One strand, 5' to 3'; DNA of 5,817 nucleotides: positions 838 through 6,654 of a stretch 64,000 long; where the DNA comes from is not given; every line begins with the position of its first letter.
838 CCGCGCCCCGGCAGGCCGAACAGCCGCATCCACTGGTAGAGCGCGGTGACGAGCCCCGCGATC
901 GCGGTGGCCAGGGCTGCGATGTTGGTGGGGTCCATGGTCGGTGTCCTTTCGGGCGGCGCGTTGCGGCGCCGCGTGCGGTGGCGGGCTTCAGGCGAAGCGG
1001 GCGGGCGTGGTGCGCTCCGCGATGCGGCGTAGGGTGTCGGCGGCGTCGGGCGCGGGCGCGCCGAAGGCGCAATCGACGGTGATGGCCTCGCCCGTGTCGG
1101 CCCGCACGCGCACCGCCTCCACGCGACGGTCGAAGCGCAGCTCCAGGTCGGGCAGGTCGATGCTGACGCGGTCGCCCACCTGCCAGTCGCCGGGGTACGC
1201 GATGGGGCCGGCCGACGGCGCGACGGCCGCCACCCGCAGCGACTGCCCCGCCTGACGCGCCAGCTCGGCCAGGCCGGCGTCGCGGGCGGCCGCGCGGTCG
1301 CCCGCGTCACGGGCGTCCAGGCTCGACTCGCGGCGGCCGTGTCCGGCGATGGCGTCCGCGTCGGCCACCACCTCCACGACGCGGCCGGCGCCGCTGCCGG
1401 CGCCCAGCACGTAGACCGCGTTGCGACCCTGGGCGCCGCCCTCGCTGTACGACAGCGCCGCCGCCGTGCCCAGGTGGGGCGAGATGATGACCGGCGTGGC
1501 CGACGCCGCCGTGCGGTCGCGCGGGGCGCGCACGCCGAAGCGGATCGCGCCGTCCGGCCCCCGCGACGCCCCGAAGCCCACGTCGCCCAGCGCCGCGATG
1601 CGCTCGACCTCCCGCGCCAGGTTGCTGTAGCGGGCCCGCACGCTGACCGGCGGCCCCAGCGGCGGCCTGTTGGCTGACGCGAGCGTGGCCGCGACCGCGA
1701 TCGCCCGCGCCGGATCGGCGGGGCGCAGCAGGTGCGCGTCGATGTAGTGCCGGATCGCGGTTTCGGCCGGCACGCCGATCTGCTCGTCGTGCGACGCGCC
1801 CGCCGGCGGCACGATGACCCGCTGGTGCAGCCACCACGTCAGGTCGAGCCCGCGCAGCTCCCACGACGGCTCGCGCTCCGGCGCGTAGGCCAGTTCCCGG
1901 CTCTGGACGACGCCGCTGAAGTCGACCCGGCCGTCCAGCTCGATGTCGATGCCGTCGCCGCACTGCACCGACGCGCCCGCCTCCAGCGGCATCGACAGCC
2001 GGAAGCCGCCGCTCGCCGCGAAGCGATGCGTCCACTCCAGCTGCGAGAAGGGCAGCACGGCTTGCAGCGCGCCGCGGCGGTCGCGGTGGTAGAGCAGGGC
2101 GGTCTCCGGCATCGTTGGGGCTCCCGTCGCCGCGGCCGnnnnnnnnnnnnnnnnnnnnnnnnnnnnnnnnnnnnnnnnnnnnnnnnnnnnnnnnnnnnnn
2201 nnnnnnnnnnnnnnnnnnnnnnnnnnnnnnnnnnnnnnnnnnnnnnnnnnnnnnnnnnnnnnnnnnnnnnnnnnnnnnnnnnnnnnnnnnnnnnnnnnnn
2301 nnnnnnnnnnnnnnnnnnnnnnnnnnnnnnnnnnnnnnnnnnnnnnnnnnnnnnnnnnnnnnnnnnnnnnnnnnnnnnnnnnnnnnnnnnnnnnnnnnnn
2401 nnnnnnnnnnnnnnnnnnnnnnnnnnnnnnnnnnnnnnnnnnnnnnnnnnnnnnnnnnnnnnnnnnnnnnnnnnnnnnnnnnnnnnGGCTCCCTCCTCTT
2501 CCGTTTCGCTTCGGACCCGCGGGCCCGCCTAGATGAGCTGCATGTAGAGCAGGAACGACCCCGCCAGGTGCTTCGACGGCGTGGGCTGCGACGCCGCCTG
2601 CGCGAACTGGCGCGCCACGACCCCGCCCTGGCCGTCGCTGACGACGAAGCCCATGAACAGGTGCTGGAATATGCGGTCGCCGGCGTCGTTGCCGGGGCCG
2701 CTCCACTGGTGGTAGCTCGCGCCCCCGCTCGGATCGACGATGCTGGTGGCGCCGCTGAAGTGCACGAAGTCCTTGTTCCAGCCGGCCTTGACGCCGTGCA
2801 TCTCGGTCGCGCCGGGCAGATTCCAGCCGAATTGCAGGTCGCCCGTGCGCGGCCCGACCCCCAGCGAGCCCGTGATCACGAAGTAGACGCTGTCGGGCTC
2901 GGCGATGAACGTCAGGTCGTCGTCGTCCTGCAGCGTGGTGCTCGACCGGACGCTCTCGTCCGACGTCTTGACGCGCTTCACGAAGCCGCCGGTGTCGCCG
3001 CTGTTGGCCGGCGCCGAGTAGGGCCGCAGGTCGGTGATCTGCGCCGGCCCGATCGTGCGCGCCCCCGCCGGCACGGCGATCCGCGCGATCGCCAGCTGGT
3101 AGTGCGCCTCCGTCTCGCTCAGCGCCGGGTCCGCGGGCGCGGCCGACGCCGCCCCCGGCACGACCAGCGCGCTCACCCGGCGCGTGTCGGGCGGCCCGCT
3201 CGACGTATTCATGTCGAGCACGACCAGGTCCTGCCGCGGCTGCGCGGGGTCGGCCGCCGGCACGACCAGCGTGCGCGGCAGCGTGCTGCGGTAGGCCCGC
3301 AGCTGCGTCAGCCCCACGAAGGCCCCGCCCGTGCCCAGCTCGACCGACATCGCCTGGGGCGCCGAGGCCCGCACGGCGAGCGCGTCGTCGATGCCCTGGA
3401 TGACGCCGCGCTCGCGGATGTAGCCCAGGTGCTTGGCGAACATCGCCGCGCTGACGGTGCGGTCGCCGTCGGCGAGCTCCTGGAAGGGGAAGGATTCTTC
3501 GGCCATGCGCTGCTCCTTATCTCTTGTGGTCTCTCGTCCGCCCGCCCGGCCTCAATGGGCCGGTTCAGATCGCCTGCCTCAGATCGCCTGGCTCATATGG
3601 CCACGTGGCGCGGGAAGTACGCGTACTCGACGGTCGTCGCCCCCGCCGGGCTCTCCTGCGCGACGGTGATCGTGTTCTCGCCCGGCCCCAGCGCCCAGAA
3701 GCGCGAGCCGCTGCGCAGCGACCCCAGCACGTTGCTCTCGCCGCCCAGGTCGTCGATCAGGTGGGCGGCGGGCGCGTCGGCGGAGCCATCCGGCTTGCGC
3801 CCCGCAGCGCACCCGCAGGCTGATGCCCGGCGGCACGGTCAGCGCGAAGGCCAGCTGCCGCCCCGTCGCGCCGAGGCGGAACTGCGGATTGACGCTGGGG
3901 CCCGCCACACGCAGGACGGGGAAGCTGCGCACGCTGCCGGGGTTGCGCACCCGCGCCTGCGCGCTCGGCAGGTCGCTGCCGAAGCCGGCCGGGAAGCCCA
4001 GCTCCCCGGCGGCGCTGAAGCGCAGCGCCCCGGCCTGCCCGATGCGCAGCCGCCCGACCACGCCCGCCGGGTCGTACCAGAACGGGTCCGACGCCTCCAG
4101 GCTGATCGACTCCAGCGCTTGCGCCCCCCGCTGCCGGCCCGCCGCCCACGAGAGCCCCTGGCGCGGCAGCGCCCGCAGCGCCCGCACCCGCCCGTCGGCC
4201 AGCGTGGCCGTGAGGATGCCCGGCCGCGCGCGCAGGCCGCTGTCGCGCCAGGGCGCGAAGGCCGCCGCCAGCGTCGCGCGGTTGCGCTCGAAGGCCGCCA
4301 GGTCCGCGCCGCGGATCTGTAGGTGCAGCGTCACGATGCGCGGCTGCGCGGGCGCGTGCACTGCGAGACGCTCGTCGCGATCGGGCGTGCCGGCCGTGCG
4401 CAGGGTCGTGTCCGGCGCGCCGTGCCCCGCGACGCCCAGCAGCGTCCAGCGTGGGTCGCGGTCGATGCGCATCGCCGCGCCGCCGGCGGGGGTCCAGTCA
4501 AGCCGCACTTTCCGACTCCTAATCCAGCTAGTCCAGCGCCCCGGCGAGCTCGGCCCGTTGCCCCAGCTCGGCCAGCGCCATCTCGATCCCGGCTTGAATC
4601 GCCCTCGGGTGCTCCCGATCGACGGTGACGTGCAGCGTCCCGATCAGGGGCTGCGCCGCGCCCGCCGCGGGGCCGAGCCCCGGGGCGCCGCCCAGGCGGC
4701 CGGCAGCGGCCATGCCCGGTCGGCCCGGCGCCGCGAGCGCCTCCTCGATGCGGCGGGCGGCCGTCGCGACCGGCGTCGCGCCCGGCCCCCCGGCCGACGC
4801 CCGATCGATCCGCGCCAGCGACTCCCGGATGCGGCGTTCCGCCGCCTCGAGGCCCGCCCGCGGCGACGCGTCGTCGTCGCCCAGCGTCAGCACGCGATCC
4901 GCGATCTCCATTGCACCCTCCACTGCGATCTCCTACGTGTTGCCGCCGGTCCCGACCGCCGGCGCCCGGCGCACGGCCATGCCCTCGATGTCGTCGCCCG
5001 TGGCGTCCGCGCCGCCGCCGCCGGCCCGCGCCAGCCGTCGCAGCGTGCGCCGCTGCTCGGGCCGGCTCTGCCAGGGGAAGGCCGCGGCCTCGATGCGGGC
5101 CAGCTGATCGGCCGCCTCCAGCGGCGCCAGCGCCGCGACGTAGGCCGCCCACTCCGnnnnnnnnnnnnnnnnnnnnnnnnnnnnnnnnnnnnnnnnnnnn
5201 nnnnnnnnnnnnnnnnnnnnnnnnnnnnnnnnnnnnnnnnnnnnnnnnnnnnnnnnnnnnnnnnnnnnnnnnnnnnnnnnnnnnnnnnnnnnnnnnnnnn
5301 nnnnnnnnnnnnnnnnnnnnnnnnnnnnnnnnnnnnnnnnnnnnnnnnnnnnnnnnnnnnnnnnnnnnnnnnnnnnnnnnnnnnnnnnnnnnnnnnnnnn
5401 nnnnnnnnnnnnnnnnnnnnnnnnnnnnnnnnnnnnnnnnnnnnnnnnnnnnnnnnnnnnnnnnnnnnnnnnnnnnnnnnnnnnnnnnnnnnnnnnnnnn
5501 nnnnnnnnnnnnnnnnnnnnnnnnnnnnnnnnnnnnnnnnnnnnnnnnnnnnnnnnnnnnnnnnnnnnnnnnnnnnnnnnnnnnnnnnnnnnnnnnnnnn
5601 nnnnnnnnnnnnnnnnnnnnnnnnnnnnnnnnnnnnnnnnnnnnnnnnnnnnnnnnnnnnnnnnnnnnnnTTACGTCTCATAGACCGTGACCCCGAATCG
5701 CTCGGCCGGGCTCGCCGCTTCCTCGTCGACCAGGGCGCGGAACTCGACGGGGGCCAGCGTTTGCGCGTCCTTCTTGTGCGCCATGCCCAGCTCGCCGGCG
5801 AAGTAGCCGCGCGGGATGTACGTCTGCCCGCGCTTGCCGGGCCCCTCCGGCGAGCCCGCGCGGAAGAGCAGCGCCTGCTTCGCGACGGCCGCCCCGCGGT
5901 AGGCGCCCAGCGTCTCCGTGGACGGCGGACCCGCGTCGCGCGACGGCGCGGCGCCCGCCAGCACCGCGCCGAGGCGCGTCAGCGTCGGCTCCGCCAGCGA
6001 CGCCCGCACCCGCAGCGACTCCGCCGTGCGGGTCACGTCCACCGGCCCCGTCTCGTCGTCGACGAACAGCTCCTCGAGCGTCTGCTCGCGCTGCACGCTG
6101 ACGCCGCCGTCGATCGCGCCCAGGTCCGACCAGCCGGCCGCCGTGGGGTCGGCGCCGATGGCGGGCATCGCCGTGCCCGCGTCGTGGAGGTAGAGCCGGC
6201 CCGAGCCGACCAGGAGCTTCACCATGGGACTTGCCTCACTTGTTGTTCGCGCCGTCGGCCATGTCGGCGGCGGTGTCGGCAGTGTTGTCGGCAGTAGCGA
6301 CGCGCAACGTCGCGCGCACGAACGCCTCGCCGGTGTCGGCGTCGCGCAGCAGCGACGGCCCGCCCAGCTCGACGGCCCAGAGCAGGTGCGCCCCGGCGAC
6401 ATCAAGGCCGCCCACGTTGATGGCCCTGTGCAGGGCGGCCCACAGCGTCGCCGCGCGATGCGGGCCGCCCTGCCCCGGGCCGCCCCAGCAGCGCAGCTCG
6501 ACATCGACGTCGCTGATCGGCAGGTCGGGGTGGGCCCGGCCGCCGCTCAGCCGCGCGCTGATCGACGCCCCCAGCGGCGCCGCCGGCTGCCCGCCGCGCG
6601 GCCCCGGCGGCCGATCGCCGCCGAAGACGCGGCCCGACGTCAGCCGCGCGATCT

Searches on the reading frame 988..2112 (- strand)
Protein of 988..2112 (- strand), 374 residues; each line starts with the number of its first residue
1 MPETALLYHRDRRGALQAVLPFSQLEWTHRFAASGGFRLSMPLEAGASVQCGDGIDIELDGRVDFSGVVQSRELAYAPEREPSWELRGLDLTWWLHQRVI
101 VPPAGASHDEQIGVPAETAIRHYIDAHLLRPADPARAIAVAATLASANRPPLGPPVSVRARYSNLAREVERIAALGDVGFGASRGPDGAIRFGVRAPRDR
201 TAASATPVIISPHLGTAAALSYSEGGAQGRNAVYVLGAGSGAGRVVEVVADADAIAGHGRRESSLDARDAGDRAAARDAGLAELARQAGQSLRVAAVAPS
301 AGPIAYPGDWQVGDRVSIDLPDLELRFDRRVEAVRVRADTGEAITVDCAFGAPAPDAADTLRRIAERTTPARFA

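Call 19: search_protein_families(library=pfam, max_evalue=0.001, proteins=[window:988-2112:-])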
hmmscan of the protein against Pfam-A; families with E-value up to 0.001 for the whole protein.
window:988-2112:- (374 aa): 1 family
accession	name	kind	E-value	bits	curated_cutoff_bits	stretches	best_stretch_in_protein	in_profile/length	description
PF14594.13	Sipho_Gp37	-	1.2e-40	140.1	26.2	1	15-351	10-369/370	Siphovirus ReqiPepy6 Gp37-like protein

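Call 62: find_encoding_contigs(protein=window:988-2112:-, flank=10000, max_places=2)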
Protein window:988-2112:- (374 aa): no gene with exactly this product is on record in the collection.

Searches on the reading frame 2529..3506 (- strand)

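Call 19: search_protein_families(library=pfam, max_evalue=0.001, proteins=[window:2529-3506:-])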
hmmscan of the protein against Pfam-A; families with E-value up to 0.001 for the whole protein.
window:2529-3506:- (325 aa): 0 families

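Call 93: search_protein_families(library=phrogs, max_evalue=0.001, proteins=[window:2529-3506:-])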
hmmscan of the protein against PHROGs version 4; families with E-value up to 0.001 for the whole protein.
window:2529-3506:- (325 aa): 9 families
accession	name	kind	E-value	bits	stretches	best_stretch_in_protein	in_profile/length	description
phrog_1220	-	head and packaging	8.8e-27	95.6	1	1-161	6-152/574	head protein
phrog_9534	-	head and packaging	6.1e-24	86.2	1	3-161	2-148/303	head protein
phrog_5339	-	head and packaging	5.5e-19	68.9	1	1-166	4-161/633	virion structural protein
phrog_27282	-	unknown function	7.4e-15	55.8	1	1-161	1-153/445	-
phrog_3398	-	head and packaging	1.3e-10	42.2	1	16-168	24-173/359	virion structural protein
phrog_17342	-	unknown function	2.6e-09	37.8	1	41-164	40-160/326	-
phrog_35103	-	unknown function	1.3e-07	31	1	3-180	2-167/916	-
phrog_13571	-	head and packaging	3.7e-07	30.7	1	34-167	28-155/356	virion structural protein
phrog_18805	-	unknown function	8.2e-06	25.9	1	12-162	11-153/457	-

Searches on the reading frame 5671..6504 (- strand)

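Call 19: search_protein_families(library=pfam, max_evalue=0.001, proteins=[window:5671-6504:-])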
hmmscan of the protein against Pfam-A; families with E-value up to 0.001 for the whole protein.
window:5671-6504:- (277 aa): 0 families

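Call 93: search_protein_families(library=phrogs, max_evalue=0.001, proteins=[window:5671-6504:-])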
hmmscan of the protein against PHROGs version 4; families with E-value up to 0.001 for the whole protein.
window:5671-6504:- (277 aa): 2 families
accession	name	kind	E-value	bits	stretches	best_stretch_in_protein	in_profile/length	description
phrog_2175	-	other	3.1e-17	63.9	1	94-264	5-172/188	protein with Ig domain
phrog_21417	-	unknown function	0.00011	22.6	1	99-184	14-106/270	-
